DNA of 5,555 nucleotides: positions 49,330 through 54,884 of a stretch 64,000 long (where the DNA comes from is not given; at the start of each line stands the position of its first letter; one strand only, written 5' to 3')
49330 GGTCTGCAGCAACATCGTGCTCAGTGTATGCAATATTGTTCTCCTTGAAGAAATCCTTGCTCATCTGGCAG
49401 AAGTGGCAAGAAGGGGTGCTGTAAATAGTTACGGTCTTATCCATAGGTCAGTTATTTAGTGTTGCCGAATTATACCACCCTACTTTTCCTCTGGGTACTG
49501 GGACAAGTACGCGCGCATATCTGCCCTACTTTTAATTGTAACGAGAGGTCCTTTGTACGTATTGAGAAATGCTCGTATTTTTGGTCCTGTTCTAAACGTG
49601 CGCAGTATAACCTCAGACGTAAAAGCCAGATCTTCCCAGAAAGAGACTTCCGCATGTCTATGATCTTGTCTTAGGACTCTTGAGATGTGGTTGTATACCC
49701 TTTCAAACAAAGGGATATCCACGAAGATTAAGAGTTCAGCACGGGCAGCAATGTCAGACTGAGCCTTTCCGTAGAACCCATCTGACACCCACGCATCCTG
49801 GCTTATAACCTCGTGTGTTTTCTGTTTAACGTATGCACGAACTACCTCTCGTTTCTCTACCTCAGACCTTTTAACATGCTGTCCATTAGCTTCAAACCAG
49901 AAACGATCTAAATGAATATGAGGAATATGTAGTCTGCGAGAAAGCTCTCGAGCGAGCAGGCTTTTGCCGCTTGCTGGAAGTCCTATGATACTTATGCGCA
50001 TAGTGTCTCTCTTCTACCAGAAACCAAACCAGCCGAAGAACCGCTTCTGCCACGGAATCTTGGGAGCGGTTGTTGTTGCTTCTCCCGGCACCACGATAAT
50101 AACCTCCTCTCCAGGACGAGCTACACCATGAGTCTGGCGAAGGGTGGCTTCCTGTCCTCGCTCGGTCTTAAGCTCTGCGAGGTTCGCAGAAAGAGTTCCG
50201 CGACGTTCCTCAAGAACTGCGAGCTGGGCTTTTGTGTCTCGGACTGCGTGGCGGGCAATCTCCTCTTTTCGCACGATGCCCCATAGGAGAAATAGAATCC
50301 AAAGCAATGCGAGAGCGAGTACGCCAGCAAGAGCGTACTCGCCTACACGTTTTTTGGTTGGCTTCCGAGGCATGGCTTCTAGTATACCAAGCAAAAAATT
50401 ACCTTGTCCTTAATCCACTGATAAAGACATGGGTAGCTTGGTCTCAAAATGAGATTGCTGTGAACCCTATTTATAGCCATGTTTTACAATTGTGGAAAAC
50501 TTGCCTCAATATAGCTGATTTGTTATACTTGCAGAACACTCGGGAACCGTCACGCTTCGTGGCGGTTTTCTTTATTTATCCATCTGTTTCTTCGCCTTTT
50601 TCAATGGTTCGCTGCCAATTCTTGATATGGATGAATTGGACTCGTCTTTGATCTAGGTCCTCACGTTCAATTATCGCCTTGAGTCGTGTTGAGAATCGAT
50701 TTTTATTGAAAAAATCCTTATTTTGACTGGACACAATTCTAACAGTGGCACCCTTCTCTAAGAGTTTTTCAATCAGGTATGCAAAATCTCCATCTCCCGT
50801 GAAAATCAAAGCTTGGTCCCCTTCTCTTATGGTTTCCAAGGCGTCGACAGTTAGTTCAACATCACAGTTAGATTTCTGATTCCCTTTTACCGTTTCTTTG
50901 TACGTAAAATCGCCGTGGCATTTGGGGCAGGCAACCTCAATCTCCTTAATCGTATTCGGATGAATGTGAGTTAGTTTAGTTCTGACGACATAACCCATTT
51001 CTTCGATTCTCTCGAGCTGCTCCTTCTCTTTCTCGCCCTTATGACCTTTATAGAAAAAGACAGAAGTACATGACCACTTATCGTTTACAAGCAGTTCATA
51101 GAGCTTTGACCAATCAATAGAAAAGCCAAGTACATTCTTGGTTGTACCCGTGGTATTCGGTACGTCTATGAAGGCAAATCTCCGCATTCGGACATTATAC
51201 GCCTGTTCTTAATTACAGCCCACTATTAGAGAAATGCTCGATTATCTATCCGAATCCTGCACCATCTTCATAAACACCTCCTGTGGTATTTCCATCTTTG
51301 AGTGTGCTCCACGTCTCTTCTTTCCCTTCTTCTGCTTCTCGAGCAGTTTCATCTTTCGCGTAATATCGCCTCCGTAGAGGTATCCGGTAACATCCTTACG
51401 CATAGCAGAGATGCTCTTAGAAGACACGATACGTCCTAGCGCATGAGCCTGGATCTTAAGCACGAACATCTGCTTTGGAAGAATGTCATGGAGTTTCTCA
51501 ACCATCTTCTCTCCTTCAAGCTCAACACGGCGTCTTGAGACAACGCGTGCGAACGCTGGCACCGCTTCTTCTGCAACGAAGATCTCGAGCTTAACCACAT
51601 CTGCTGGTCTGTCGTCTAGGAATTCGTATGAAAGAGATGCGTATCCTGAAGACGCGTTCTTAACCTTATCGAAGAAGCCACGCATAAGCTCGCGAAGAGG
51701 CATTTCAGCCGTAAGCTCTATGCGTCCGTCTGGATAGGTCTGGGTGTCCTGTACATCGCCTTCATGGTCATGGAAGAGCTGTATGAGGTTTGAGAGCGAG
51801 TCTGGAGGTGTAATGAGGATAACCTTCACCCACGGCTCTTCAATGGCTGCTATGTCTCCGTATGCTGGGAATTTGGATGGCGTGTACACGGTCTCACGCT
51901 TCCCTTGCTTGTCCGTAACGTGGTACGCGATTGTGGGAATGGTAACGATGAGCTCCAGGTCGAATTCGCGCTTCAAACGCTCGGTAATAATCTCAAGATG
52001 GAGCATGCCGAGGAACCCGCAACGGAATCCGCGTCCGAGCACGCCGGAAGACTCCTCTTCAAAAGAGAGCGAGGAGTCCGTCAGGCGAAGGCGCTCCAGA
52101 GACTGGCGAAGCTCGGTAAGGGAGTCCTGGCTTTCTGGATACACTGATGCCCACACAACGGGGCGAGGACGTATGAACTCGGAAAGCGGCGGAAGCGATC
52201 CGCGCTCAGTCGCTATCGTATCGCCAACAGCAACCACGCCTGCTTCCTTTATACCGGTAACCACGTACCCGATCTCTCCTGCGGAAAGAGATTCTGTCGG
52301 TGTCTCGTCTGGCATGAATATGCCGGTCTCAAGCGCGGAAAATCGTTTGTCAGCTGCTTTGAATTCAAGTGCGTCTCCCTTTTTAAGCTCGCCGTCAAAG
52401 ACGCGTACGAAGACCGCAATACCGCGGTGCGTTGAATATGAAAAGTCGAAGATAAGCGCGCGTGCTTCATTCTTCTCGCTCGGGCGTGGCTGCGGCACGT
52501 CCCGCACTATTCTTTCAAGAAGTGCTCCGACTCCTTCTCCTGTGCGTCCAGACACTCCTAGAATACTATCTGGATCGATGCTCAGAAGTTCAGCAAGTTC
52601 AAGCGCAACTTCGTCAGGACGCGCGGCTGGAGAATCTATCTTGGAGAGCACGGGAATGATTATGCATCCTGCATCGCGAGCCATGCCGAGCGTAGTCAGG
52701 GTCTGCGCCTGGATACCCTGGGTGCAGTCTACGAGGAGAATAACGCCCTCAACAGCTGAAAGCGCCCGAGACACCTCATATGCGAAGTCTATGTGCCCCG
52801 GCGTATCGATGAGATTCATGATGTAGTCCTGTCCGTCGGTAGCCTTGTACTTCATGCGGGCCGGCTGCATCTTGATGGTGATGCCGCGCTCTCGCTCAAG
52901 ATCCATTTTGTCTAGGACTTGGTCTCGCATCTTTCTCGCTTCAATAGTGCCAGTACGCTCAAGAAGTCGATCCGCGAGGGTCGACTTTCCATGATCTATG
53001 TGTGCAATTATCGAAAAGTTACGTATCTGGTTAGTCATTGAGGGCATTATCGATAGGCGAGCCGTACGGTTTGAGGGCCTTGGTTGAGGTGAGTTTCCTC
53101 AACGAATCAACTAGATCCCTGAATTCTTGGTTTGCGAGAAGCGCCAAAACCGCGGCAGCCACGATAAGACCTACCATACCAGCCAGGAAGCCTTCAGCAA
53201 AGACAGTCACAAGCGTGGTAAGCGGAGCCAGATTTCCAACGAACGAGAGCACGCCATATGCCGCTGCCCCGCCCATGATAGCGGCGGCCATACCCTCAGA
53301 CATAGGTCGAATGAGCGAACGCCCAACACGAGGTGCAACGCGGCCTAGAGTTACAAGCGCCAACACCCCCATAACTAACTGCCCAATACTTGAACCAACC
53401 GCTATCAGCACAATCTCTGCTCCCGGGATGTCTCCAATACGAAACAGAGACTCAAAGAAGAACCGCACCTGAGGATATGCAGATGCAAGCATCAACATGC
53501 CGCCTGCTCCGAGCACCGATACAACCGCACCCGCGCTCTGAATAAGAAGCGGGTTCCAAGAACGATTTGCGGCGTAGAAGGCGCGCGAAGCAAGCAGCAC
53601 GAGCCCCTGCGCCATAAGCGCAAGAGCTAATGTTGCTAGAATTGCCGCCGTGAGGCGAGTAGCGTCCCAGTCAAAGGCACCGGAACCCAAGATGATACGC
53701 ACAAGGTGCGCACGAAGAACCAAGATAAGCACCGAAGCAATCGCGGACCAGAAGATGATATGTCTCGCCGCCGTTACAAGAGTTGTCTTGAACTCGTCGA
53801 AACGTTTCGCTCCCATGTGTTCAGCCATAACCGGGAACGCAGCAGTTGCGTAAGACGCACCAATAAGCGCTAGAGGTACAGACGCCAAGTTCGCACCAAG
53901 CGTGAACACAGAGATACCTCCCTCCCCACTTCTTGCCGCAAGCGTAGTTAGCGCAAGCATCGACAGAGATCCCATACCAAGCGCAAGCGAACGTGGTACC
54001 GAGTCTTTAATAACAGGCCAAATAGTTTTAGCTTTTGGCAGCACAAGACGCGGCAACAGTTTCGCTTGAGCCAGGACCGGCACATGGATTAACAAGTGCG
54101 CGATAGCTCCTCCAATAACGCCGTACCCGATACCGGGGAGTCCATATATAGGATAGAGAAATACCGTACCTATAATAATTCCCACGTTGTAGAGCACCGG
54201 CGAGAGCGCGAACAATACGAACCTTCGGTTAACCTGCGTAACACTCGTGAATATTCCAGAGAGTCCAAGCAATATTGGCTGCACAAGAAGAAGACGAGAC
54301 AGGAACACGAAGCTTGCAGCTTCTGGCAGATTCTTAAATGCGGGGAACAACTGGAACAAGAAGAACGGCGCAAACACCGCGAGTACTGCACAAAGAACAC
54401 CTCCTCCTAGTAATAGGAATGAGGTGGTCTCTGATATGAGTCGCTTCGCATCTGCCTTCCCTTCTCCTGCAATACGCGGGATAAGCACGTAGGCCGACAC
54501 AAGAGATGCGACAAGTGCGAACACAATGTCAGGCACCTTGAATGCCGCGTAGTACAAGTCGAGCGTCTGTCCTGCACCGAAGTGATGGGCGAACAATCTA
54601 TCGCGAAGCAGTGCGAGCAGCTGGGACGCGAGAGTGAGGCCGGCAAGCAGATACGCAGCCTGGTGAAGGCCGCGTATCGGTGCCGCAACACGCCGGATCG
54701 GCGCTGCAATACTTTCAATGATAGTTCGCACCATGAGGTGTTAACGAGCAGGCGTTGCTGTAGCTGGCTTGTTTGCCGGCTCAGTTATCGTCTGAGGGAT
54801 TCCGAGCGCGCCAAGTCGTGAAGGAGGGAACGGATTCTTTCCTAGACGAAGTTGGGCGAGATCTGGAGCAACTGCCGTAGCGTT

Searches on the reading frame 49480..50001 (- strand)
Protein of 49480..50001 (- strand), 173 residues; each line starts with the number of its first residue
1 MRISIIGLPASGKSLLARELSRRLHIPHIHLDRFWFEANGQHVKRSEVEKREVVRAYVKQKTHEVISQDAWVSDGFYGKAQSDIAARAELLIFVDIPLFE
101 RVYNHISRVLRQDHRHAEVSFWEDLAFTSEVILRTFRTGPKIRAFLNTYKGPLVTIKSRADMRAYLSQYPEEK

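Call 25: search_protein_families(library=pfam, proteins=[window:49480-50001:-], max_evalue=0.0001)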
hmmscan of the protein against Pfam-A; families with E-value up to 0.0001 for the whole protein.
window:49480-50001:- (173 aa): 2 families
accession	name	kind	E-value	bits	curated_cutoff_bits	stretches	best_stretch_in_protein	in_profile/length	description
PF13671.12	AAA_33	-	5.3e-06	27.2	27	0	5-44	4-43/143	AAA domain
PF13238.12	AAA_18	-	5.8e-05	24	29.4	1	3-65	1-66/128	AAA domain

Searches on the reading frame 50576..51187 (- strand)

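Call 25: search_protein_families(library=pfam, proteins=[window:50576-51187:-], max_evalue=0.0001)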
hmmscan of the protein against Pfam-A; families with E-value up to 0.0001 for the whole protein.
window:50576-51187:- (203 aa): 1 family
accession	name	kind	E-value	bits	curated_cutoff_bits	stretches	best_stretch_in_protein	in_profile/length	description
PF01936.24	NYN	-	7e-14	53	24.2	1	6-157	5-128/145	NYN domain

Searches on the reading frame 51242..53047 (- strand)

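Call 5: search_protein_families(library=pfam, proteins=[window:51242-53047:-], max_evalue=0.001)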
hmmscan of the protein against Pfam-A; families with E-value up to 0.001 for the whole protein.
window:51242-53047:- (601 aa): 7 families
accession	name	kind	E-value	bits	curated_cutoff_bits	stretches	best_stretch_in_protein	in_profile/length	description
PF00009.33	GTP_EFTU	-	4.4e-50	170.3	26.5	1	7-185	2-187/188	Elongation factor Tu GTP binding domain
PF06421.17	LepA_C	-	1e-31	109.6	29.7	1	492-596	2-106/107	GTP-binding protein LepA C-terminus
PF00679.30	EFG_C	-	8.7e-15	55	27.9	1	402-486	2-85/89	Elongation factor G C-terminus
PF14492.12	EFG_III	-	8.1e-09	35.9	27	1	294-368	2-73/75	Elongation Factor G, domain III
PF03144.31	GTP_EFTU_D2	-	1.3e-06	29.1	30.3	1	212-279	4-73/73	Elongation factor Tu domain 2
PF22042.2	EF-G_D2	-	0.00023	21.7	27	1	195-279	2-82/84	Elongation factor G domain 2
PF01926.29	MMR_HSR1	-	0.00047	20.7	21.9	0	19-125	10-102/113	50S ribosome-binding GTPase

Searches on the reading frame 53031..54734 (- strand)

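Call 5: search_protein_families(library=pfam, proteins=[window:53031-54734:-], max_evalue=0.001)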
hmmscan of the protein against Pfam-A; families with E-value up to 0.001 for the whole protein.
window:53031-54734:- (567 aa): 2 families
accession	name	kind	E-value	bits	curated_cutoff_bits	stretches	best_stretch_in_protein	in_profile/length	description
PF03023.19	MurJ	-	5.4e-45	154.3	27.4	1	48-415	1-370/451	Lipid II flippase MurJ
PF01554.23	MatE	-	4e-06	27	24.9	1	256-407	10-156/161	MatE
